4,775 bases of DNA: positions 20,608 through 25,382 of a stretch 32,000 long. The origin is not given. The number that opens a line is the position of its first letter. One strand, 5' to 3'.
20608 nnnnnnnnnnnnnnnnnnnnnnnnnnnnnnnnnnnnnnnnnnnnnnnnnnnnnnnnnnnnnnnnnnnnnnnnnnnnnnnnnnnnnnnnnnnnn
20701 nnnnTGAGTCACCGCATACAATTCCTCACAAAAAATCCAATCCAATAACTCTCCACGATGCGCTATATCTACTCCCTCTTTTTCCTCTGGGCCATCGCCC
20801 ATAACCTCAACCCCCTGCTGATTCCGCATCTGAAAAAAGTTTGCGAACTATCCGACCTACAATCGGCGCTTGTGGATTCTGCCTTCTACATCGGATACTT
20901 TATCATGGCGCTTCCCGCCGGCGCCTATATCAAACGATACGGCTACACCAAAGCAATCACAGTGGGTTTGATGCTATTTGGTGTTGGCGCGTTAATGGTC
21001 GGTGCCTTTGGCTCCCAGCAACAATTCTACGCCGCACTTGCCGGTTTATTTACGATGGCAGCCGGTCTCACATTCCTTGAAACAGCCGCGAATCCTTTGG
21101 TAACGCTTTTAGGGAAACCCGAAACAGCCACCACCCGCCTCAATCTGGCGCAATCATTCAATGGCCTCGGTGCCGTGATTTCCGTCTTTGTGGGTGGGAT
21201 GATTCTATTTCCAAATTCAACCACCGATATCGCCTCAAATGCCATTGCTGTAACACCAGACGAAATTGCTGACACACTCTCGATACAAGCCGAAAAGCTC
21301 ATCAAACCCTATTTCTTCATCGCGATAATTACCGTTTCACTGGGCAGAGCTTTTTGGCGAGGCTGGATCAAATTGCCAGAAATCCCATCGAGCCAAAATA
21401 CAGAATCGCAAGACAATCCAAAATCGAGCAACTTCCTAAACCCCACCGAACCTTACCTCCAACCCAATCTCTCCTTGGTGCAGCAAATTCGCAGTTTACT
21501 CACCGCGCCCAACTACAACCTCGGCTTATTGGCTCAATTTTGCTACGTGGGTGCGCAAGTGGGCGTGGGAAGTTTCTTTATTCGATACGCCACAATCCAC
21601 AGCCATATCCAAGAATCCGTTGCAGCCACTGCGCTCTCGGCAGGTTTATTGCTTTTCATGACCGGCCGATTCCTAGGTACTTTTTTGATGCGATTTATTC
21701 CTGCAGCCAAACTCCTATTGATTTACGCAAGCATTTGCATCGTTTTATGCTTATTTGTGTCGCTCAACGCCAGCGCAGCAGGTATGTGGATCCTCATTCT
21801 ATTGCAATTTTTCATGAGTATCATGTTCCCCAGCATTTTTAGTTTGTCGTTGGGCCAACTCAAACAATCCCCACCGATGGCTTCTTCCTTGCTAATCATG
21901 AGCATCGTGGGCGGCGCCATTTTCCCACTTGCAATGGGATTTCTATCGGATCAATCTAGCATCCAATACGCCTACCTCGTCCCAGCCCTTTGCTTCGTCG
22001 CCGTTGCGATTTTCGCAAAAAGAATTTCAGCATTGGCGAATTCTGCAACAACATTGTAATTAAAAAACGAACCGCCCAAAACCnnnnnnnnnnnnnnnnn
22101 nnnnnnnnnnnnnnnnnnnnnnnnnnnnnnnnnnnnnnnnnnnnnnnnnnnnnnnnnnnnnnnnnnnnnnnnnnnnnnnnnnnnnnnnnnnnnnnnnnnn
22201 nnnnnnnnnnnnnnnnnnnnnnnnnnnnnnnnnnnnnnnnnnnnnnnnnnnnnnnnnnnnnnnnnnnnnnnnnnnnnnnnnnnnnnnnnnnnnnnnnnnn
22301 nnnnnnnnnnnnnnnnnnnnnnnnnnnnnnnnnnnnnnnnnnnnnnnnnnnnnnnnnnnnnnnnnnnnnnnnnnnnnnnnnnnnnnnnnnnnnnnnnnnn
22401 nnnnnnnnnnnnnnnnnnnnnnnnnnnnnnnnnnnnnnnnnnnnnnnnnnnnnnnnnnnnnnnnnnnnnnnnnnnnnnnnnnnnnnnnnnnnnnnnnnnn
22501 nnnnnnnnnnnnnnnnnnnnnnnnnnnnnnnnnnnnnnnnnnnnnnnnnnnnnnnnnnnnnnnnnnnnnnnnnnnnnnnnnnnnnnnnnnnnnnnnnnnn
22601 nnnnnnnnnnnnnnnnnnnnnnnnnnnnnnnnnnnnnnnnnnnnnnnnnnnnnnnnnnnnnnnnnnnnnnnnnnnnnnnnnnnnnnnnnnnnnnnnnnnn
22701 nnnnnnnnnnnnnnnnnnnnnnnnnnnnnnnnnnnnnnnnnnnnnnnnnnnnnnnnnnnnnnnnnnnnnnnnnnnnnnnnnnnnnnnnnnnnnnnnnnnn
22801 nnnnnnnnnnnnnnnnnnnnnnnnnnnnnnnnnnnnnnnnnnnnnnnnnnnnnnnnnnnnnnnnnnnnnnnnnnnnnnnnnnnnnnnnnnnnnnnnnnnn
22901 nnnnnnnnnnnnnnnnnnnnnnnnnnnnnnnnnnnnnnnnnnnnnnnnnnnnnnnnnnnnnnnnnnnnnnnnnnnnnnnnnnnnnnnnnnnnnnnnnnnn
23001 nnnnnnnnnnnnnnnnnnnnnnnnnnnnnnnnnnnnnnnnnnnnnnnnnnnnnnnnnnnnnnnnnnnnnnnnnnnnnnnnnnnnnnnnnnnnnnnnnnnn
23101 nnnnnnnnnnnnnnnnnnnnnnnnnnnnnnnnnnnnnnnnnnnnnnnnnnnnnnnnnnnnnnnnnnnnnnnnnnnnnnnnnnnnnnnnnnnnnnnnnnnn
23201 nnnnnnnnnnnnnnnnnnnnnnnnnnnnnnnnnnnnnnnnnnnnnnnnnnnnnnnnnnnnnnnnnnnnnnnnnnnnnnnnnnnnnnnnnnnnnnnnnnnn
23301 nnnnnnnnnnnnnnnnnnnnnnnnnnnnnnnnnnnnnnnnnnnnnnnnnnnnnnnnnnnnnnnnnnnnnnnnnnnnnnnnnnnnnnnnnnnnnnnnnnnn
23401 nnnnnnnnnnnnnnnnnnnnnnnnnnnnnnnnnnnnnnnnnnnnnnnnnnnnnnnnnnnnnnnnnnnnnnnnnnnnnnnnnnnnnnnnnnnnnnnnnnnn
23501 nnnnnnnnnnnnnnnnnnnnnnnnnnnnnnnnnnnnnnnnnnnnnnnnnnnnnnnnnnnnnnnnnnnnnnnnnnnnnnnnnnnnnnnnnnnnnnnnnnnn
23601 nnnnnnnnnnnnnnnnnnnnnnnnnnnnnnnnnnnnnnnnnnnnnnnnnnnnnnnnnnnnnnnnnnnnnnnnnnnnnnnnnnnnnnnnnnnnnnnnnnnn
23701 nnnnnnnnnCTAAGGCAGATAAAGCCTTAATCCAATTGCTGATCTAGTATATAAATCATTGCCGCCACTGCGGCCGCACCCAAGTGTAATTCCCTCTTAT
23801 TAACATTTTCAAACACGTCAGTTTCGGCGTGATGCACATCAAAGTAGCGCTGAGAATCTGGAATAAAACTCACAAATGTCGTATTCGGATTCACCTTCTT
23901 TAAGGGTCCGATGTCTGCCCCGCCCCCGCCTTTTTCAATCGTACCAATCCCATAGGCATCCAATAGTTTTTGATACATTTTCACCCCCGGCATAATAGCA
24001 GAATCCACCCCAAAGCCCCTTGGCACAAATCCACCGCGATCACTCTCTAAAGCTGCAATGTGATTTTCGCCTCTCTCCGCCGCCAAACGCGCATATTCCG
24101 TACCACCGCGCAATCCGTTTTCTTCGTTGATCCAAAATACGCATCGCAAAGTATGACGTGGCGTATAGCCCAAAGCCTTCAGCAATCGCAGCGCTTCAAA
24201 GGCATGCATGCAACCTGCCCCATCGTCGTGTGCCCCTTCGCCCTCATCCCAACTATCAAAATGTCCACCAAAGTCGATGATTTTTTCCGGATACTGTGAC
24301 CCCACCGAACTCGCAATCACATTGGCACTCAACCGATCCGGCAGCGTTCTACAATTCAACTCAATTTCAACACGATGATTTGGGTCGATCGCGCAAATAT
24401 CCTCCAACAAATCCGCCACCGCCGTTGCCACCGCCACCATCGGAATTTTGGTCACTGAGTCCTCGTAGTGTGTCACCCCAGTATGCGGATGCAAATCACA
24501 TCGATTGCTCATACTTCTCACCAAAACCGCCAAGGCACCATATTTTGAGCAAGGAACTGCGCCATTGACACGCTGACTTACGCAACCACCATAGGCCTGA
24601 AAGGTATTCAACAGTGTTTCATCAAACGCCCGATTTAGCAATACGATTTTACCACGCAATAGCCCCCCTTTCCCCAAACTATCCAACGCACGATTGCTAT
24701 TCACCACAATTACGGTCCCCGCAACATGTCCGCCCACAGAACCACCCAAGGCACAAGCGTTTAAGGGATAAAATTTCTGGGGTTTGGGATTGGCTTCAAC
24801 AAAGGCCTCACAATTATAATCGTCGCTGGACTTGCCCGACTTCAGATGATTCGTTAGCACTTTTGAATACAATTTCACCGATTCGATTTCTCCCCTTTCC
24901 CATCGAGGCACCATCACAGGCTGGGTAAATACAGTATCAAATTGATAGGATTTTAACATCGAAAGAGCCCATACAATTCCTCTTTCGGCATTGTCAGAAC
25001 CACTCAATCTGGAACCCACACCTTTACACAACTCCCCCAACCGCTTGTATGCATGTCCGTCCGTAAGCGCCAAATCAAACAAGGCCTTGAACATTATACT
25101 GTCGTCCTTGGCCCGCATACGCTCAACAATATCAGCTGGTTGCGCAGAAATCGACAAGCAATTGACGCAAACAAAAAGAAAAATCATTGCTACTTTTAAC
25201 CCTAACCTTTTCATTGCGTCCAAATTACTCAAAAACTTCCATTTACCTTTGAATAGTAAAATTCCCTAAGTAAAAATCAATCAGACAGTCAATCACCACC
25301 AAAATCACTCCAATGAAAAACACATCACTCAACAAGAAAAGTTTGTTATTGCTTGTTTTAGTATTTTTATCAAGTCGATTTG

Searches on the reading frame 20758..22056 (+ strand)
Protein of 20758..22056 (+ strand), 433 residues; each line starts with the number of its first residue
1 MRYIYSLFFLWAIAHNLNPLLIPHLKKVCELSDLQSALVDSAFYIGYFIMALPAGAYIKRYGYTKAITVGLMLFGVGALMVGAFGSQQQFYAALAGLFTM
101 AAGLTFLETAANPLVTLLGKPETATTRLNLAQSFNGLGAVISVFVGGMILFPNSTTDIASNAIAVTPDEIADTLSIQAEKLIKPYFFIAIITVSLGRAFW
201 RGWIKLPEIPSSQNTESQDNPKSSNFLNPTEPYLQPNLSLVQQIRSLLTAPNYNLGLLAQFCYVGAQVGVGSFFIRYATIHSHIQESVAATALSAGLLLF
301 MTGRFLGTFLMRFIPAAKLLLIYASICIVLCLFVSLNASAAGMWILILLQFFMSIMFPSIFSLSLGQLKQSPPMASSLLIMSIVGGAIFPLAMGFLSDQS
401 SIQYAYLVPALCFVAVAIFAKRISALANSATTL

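Call 3: search_protein_families(library=pfam, proteins=[window:20758-22056:+], max_evalue=0.01)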
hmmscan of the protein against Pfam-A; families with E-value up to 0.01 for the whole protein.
window:20758-22056:+ (433 aa): 3 families
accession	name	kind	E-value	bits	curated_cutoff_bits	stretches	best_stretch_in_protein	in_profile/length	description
PF07690.21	MFS_1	-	8.2e-25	87.9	33.4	1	8-364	6-319/347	Major Facilitator Superfamily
PF03137.26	OATP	-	2.3e-05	23.3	25.8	2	217-336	259-380/545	Organic Anion Transporter Polypeptide (OATP) family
PF00083.30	Sugar_tr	-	0.00019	20.9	22.3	1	27-106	39-118/452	Sugar (and other) transporter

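Call 4: search_protein_families(library=ncbifam, proteins=[window:20758-22056:+], max_evalue=0.01)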
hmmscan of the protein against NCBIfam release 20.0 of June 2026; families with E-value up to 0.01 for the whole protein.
window:20758-22056:+ (433 aa): 9 families
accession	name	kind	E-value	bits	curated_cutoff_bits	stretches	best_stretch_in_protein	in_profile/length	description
TIGR00885.1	fucP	equivalog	2.9e-86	290.2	280.4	1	4-422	8-410/410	L-fucose:H+ symporter permease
NF007524.0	PRK10133.1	equivalog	1.7e-78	264.4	427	1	4-426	31-435/438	L-fucose:H+ symporter permease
TIGR01272.1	gluP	subfamily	1.2e-47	163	202.55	1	84-417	4-308/310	glucose/galactose MFS transporter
NF046060.1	NagP_SO3503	equivalog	2.1e-35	122.5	625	1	3-420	10-415/423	N-acetylglucosamine MFS transporter NagP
NF002982.0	PRK03699.1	equivalog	1.9e-08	33.8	221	1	257-419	212-376/395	MFS transporter TsgA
TIGR00893.1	2A0114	subfamily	2.7e-06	26.6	395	1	24-418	19-393/399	D-galactonate transporter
NF000049.1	tet_MFS_40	exception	0.00021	20.6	800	1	22-116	32-122/406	tetracycline efflux MFS transporter Tet(40)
TIGR00879.1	SP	subfamily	0.00021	20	237.8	1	27-93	95-158/510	sugar porter family MFS transporter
NF002962.0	PRK03633.1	equivalog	0.00023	20.4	361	1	11-84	18-91/382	MFS transporter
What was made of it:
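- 20758..22059 (+): fucP, L-fucose:H+ symporter (MFS), 50 bp downstream of the fusion gene. TIGR00885 fucP, 290 bits, above its cut-off of 280; MFS_1 (calls 3, 4).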

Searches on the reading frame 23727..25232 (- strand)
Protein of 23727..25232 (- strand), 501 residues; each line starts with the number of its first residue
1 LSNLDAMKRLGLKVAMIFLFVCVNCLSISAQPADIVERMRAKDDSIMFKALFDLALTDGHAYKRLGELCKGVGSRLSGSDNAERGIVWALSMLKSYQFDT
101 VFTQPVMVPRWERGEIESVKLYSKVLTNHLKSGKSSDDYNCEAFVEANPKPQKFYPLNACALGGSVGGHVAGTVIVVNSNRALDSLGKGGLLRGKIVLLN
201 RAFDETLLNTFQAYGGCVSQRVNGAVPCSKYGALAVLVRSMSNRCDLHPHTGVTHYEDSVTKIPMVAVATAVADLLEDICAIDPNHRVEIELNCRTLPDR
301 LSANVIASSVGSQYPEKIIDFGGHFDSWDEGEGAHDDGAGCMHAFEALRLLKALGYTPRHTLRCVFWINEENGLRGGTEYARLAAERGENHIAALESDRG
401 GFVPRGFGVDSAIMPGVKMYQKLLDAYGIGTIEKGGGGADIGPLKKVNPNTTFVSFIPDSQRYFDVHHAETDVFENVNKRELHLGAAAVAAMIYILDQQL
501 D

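Call 3: search_protein_families(library=pfam, proteins=[window:23727-25232:-], max_evalue=0.01)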
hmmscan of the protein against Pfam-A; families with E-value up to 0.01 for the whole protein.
window:23727-25232:- (501 aa): 2 families
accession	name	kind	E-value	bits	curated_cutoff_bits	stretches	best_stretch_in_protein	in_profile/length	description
PF04389.22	Peptidase_M28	-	2.9e-18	66.7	21.3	1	304-490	1-190/193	Peptidase family M28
PF01546.33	Peptidase_M20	-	5e-07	30.3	24.6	1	331-460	30-178/206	Peptidase family M20/M25/M40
